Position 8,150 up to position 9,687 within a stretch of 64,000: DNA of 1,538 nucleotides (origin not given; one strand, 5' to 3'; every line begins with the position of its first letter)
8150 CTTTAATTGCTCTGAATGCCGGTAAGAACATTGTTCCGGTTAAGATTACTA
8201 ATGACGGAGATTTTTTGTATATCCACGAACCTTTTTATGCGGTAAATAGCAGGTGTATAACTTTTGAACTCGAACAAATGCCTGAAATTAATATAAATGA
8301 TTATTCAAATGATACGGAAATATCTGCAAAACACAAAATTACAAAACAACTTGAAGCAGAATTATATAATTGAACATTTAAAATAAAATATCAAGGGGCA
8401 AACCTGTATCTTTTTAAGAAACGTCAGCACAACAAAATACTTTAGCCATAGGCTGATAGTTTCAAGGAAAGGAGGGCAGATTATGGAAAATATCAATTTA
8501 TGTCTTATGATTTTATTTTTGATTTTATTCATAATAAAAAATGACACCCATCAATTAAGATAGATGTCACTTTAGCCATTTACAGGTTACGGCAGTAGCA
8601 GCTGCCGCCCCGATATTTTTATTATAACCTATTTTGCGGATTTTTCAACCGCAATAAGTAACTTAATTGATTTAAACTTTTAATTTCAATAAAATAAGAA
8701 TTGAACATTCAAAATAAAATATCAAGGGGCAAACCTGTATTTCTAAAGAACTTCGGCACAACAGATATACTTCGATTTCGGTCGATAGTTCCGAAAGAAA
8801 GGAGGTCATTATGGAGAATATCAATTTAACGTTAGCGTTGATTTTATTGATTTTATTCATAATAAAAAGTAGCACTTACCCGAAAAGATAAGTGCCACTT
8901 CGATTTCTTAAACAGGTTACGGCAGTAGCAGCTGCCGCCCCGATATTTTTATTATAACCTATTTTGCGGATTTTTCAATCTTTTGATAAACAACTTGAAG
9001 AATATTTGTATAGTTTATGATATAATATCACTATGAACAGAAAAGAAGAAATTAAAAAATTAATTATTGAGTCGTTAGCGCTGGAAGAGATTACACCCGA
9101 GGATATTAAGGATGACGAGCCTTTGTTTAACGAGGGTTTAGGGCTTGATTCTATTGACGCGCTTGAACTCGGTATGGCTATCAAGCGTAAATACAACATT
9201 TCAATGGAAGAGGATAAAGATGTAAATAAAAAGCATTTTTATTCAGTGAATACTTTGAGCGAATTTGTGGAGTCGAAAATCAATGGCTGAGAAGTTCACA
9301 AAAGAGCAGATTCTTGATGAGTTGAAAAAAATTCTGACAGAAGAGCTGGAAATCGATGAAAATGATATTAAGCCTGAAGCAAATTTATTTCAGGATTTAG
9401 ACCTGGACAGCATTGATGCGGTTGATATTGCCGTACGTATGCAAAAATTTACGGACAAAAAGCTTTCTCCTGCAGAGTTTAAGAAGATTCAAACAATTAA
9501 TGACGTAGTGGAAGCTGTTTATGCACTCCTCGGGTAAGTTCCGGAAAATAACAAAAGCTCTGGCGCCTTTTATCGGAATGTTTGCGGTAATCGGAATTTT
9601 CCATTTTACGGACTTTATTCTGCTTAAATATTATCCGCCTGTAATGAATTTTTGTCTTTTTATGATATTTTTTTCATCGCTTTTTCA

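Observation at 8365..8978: Twin convergent small-ORF/antisense-RNA modules with the hallmarks of type I toxin-antitoxin loci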

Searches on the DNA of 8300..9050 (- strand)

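Call 11: search_rna_families(source=window, start=8300, end=9050, threshold=evalue, max_evalue=10)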
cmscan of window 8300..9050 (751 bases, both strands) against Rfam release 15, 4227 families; matches with E-value up to 10: 9.
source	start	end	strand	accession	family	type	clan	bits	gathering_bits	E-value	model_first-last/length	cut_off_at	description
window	8978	9050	+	RF01599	plasmodium_snoR24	Gene; snRNA; snoRNA; CD-box;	-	22.2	55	4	1-82/82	no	small nucleolar RNA snoR24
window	8865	8970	-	RF02618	SSRC34_2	Gene; sRNA;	-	20.9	48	0.81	1-125/125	no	Streptococcus sRNA 34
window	8860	8909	-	RF01413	miR-430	Gene; miRNA;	CL00096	19.5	47.3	0.88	1-70/70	no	miR-430 microRNA precursor family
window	8624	8684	+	RF02065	STnc340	Gene; sRNA;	-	18.2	80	7.3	1-130/130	no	Enterobacterial sRNA STnc340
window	8522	8691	-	RF03533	SQ1002_RNA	Gene; sRNA;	-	15.8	128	0.78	1-237/237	no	Clostridioides difficile sRNA SQ1002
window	8534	8675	-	RF02637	EF0408_EF0409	Gene; sRNA;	-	15.3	440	0.15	1-412/412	no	Enterococcus sRNA EF0408_EF0409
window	8836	8900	-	RF01706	Gut-1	Gene; sRNA;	-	14.9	50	6.1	1-77/77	no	Gut-1 RNA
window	8612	8660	-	RF00521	SAM_alpha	Cis-reg; riboswitch;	-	11.6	36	9.4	1-79/79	no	Alpha-proteobacteria SAM riboswitch aptamer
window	8864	9050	-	RF02377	SurA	Gene; sRNA;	-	10.7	100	2.9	62-279/279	5'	SurA sRNA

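Call 43: build_rna_model(alignment_id=A5, structure=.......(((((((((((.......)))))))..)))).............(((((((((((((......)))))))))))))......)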
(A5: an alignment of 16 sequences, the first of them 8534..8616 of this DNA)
Model R1 built from alignment A5 (16 sequences, 89 columns); structure: as given.
model positions 83; base pairs 24; branch points 1; effective number of sequences 3.45; information 0.684 bits per position. Calibrated on 0.2 Mb of random sequence (short: E-values are rough).
structure used (alignment columns):
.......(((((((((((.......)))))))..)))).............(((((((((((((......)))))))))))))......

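Call 44: search_with_rna_model(model_id=R1, sources=[window, L011, L012, L013, L014, L015, L016, L017, L018, L019, L020, L021, L022, L023, L024, L025, L026, L027, L028, L029, L030, L031, L032, L033, L034, L035, L036, L037, L038, L039, L040, L041, L042, L043, L044, L045, L046, L047, L048, L049, L050, L051, L052, L053, L054, L055, L056, L057, L058, L059, L060, L061, L062, L063, L064, L065, L066, L067, L068, L069, L070, L071, L072, L073, L074, L075, L076, L077, L078, L079, L080, L081, L082, L083, L084, L085, L086, L087, L088, L089, L090, L091, L092, L093, L094, L095, L096, L097, L098, L099, L100], max_evalue=1)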
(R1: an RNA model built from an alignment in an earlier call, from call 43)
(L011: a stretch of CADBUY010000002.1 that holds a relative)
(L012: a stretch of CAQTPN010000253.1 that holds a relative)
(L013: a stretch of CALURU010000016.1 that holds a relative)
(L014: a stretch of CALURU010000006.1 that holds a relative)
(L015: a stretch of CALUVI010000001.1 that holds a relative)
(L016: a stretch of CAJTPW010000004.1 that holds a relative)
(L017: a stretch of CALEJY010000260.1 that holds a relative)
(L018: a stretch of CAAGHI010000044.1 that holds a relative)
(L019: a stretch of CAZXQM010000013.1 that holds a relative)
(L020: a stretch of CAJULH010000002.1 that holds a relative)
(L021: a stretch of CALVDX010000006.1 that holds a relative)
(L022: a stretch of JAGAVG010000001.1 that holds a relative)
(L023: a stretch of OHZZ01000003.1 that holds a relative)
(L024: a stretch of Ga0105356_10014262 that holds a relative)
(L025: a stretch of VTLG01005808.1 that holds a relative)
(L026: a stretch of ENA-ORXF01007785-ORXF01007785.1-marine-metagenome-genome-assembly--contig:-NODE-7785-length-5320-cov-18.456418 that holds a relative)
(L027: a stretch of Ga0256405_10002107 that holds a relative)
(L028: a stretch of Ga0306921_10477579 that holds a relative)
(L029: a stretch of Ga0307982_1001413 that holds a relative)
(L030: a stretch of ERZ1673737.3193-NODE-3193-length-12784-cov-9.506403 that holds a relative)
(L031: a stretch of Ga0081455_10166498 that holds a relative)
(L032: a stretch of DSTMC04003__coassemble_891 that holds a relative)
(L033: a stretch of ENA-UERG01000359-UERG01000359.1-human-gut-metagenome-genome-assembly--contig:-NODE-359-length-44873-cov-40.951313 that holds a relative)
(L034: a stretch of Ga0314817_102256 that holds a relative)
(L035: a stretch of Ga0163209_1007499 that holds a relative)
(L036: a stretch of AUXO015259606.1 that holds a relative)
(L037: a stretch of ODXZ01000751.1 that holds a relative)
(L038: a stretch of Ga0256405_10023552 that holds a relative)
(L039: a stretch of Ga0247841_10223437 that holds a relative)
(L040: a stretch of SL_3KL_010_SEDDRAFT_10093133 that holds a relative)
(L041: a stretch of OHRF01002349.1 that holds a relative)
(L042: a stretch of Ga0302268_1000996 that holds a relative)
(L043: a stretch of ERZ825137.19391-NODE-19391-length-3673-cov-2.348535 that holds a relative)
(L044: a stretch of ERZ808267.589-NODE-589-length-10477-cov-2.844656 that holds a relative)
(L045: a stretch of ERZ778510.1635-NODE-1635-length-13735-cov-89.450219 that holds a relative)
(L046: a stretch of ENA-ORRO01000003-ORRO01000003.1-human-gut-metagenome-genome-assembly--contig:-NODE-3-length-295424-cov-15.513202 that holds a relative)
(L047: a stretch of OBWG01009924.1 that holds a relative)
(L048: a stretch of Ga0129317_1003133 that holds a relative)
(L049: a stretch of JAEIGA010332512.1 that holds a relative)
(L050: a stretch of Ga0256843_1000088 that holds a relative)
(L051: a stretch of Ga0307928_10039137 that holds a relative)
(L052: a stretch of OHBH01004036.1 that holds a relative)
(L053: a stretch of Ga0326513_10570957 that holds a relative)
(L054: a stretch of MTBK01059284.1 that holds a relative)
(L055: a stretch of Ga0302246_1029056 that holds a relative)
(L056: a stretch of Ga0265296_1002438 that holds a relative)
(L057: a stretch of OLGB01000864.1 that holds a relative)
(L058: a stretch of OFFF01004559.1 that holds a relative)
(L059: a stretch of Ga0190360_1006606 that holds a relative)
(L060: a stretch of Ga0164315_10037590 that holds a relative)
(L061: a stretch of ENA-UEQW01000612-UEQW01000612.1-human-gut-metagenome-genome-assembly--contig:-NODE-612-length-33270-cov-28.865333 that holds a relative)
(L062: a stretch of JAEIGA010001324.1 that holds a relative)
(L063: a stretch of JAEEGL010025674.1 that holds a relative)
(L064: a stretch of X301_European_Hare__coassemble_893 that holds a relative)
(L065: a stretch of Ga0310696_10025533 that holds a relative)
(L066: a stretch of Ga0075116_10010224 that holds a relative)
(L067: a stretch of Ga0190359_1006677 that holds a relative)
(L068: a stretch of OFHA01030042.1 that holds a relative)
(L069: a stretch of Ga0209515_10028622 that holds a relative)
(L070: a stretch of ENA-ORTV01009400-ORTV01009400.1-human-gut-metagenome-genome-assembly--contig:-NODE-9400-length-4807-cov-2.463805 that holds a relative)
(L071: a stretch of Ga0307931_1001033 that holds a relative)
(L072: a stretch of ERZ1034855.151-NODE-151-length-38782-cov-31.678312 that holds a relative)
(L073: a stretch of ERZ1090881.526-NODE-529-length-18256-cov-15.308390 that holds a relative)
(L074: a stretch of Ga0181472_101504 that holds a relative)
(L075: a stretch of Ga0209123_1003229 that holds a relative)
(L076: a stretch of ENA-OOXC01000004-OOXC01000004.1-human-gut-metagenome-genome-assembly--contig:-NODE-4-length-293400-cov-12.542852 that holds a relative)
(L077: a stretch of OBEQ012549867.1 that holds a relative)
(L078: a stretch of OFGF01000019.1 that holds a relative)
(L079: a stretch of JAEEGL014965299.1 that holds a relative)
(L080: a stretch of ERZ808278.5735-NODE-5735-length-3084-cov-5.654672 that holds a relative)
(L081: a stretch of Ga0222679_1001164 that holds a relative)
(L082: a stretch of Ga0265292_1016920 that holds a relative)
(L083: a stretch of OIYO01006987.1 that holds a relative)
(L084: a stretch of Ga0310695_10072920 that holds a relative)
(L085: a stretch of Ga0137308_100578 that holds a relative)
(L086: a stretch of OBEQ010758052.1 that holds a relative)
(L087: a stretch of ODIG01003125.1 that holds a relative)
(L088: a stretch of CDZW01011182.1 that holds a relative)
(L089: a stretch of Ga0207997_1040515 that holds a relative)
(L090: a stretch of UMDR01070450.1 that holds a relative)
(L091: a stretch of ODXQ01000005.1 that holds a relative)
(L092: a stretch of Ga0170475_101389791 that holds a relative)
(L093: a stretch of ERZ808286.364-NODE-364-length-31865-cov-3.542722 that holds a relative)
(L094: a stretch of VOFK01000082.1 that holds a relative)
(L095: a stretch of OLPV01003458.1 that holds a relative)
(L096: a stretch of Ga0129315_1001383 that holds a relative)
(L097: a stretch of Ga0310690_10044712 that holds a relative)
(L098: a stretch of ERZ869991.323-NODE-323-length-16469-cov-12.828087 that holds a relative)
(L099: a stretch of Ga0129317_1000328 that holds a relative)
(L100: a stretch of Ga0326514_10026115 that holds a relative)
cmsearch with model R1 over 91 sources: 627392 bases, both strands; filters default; matches with E-value up to 1: 40.
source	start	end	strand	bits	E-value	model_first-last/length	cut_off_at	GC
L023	10084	10164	+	92.4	2.3e-20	1-83/83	no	0.41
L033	861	941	+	92.4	2.3e-20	1-83/83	no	0.41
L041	1973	2053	+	92.4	2.3e-20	1-83/83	no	0.41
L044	6784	6864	-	92.4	2.3e-20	1-83/83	no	0.41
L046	6852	6932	+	92.4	2.3e-20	1-83/83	no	0.41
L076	5229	5309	+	92.4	2.3e-20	1-83/83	no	0.41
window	8534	8614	-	92.2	2.6e-20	1-83/83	no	0.43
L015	4024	4104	-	92.2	2.6e-20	1-83/83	no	0.43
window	8862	8944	-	92.1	2.8e-20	1-83/83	no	0.46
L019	944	1026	+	91.1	5e-20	1-83/83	no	0.42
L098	730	810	+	89.4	1.4e-19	1-83/83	no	0.42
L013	919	999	+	89.3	1.5e-19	1-83/83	no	0.43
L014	7254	7334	-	89.3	1.5e-19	1-83/83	no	0.43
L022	6540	6622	-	89.1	1.6e-19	1-83/83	no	0.45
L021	1577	1657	+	87.4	4.4e-19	1-83/83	no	0.41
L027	8363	8445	-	84.5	2.4e-18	1-83/83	no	0.43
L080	239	321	-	82.6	7.4e-18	1-83/83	no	0.42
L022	6174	6256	-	76.5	2.7e-16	1-83/83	no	0.41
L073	7577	7659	+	75.5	5e-16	1-83/83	no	0.53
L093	582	664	+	65.9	1.3e-13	1-83/83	no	0.47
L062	5884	5965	+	64.9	2.5e-13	1-83/83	no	0.45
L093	239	322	+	58.8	8.9e-12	1-83/83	no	0.39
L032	1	69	+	53.3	2.3e-10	15-83/83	5'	0.49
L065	4222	4304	-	52.7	3.3e-10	1-83/83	no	0.45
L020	3945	4026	-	50.5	1.2e-09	1-83/83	no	0.45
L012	1055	1137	+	49.4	2.3e-09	1-83/83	no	0.42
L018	7939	8000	-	49.3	2.3e-09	23-83/83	5'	0.34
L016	262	343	+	49.1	2.7e-09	1-83/83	no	0.45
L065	3855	3937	-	47.4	7.1e-09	1-83/83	no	0.37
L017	145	227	+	47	9.1e-09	1-83/83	no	0.41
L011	2765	2850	-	42.7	1.1e-07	1-83/83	no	0.45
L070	1478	1561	-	38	1.8e-06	1-83/83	no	0.5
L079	1496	1581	-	37.8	2e-06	1-83/83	no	0.48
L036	3439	3505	-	19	0.13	1-83/83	no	0.25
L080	347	405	+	18.3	0.2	1-83/83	no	0.29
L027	8414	8453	+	17.6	0.3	1-83/83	no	0.43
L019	983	1042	-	16.9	0.45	1-83/83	no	0.27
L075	11486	11572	+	16.5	0.58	1-83/83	no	0.32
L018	4559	4620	+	16.4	0.6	1-83/83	no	0.26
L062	5928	5961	-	16.1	0.7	44-77/83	no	0.38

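Call 45: search_with_rna_model(model_id=R1, sources=[L101, L102, L103, L104, L105, L106, L107, L108, L109, L110, L111, L112, L113, L114, L115, L116, L117, L118, L119, L120, L121, L122, L123, L124, L125, L126, L127, L128, L129, L130, L131, L132, L133, L134, L135, L136, L137, L138, L139, L140, L141, L142], max_evalue=1)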
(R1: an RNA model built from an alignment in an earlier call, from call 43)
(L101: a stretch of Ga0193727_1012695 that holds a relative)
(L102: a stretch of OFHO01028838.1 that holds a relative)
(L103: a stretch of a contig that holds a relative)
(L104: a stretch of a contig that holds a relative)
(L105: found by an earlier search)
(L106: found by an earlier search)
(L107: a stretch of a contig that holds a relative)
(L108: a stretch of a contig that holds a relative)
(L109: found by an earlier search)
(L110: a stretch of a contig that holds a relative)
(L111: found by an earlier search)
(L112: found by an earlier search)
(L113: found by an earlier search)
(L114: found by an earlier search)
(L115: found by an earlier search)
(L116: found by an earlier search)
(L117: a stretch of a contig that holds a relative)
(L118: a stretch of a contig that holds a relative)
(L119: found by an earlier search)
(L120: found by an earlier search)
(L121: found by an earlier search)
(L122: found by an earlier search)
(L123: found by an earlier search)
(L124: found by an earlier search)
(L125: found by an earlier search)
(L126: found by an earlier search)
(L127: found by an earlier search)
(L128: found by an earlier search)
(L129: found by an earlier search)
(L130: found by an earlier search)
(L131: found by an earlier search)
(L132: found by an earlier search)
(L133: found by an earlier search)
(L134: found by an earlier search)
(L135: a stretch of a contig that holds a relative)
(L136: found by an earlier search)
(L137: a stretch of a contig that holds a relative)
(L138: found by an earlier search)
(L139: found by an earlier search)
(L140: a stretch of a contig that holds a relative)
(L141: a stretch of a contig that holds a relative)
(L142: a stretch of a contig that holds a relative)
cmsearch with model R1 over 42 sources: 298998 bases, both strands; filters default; matches with E-value up to 1: 15.
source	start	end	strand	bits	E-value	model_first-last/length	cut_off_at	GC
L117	5158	5238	-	92.4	1.1e-20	1-83/83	no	0.41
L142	2361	2441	-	92.4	1.1e-20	1-83/83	no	0.41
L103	2285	2365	+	82.7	3.3e-18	1-83/83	no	0.43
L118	8171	8251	-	82.7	3.4e-18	1-83/83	no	0.46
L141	1628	1711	+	70.3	4.9e-15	1-83/83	no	0.43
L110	1274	1356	+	67.7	2.3e-14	1-83/83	no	0.45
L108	7301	7383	-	65.7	7.3e-14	1-83/83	no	0.46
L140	11284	11366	+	65.7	7.3e-14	1-83/83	no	0.46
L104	797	877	+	61.7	7.8e-13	1-83/83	no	0.46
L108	7644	7727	-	59.6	2.6e-12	1-83/83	no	0.38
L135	8145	8227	+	47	4.3e-09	1-83/83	no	0.41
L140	11601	11658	-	20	0.035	1-83/83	no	0.34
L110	1591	1648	-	18.7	0.073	1-83/83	no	0.34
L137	9427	9503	+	18.3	0.094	1-83/83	no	0.3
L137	9454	9526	-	17.6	0.14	1-83/83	no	0.33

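Call 78: search_dna_similar(query=window:8365-8660:+, collection=plasmids, mode=distant, max_rows=5)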
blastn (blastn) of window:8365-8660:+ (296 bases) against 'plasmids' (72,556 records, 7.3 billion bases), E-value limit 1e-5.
No match.

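Call 79: search_dna_similar(query=window:8365-8660:+, collection=phages, mode=distant, max_rows=5)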
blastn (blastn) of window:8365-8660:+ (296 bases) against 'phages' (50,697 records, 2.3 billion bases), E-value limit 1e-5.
No match.

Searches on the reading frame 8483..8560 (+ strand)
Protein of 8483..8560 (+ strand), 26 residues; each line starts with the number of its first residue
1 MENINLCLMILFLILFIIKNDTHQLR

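Call 9: search_protein_families(library=pfam, proteins=[window:8483-8560:+], max_evalue=1)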
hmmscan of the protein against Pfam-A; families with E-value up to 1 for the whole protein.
seq(26 aa): 0 families

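Call 37: search_protein_families(library=ncbifam, proteins=[window:8483-8560:+], max_evalue=10)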
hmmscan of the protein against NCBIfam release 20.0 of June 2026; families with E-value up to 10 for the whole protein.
seq(26 aa): 0 families

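Call 52: list_cluster_members(proteins=[window:8483-8560:+, window:8811-8888:+, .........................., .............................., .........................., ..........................])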
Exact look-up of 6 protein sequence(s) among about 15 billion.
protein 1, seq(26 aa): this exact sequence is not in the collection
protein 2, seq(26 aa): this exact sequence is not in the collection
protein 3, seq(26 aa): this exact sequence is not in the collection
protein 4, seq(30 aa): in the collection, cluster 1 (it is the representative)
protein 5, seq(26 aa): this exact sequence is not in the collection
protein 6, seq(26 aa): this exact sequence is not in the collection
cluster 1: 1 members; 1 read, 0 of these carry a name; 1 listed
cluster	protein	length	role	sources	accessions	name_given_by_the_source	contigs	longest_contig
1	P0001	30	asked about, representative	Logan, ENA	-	-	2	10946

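Call 76: search_protein_families(library=padloc, proteins=[window:8483-8560:+], max_evalue=10)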
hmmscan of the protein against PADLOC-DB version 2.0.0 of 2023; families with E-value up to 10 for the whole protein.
seq(26 aa): 0 families

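Call 77: search_protein_families(library=phrogs, proteins=[window:8483-8560:+], max_evalue=10)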
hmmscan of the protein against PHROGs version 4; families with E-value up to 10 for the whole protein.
seq(26 aa): 1 family
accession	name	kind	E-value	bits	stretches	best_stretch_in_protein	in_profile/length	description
phrog_32867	-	unknown function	0.064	14.6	1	3-20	7-24/53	-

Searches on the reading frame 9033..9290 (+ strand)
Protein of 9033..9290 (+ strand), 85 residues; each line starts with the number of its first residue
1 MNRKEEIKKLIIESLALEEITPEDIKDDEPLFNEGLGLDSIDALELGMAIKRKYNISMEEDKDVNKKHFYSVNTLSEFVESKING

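Call 8: find_encoding_contigs(protein=window:9033-9290:+, flank=4000, max_places=10)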
Protein window:9033-9290:+ (85 aa): 20 contigs read that carry it; 10 places shown.
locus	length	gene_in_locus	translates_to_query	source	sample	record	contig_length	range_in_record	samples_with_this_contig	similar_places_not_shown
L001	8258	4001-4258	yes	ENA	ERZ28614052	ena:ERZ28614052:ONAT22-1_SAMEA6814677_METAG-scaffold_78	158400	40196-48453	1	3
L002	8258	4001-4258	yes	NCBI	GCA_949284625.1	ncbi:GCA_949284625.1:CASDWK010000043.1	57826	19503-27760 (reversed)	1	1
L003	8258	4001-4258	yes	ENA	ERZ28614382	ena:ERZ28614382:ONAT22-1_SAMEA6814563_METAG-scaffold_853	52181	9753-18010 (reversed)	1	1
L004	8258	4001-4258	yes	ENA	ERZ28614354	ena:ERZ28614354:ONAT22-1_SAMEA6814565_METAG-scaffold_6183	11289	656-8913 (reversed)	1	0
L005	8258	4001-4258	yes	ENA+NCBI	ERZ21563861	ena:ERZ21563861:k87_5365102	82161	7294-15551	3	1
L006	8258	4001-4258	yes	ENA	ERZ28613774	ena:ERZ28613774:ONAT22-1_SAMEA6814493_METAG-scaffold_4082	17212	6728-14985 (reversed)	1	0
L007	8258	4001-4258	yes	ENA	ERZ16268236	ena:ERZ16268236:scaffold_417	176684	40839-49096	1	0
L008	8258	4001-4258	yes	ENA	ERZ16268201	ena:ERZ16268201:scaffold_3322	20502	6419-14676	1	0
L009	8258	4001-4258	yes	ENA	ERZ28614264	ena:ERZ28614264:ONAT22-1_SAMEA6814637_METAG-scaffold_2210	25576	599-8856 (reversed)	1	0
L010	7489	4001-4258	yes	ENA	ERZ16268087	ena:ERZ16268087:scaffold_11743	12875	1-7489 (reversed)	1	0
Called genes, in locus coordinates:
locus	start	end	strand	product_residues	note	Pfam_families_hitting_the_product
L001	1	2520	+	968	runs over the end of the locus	-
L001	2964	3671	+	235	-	PF01553:Acyltransferase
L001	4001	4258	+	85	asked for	PF00550:PP-binding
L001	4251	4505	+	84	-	PF00550:PP-binding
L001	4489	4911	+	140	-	-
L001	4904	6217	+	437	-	PF00501:AMP-binding (weak), PF22818:ApeI-like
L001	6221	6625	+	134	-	PF13279:4HBT_2, PF03061:4HBT (weak)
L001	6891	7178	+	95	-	PF01541:GIY-YIG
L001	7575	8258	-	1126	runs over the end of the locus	PF01476:LysM (weak)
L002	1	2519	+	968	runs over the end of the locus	-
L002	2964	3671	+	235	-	PF01553:Acyltransferase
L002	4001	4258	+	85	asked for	PF00550:PP-binding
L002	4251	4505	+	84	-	PF00550:PP-binding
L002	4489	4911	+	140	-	-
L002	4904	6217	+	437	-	PF00501:AMP-binding (weak), PF22818:ApeI-like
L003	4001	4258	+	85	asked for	PF00550:PP-binding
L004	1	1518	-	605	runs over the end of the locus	PF05226:CHASE2, PF00990:GGDEF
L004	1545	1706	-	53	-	-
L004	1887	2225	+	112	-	PF02049:FliE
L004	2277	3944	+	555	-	PF01514:YscJ_FliF, PF08345:YscJ_FliF_C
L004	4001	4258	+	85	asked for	PF00550:PP-binding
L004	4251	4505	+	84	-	PF00550:PP-binding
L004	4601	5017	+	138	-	-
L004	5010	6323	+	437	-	PF00501:AMP-binding (weak), PF22818:ApeI-like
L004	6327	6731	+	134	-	PF13279:4HBT_2, PF03061:4HBT (weak)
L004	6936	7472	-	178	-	PF01797:Y1_Tnp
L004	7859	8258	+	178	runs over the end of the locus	-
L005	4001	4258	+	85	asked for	PF00550:PP-binding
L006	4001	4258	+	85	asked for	PF00550:PP-binding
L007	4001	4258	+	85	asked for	PF00550:PP-binding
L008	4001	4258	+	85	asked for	PF00550:PP-binding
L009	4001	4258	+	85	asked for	PF00550:PP-binding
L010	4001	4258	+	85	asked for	PF00550:PP-binding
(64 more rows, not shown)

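Call 9: search_protein_families(library=pfam, proteins=[window:9033-9290:+], max_evalue=1)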
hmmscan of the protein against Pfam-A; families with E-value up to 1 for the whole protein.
window:9033-9290:+ (85 aa): 1 family
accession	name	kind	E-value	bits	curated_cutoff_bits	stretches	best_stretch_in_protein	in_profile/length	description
PF00550.31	PP-binding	-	7.8e-09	36.1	20.8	1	16-61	12-52/67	Phosphopantetheine attachment site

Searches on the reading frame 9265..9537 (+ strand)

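Call 9: search_protein_families(library=pfam, proteins=[window:9265-9537:+], max_evalue=1)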
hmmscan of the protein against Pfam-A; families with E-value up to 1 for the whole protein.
window:9265-9537:+ (90 aa): 3 families
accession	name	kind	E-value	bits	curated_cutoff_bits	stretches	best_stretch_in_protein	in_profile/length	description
PF00550.31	PP-binding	-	1.7e-14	54.3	20.8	1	18-85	1-67/67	Phosphopantetheine attachment site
PF23297.2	ACP_SdgA_C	-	0.068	13.7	27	1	11-85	6-79/95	Highly reducing polyketide synthase sdgA, C-terminal ACP domain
PF13037.11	DUF3898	-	0.16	12.6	25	0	61-85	64-89/90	Domain of unknown function (DUF3898)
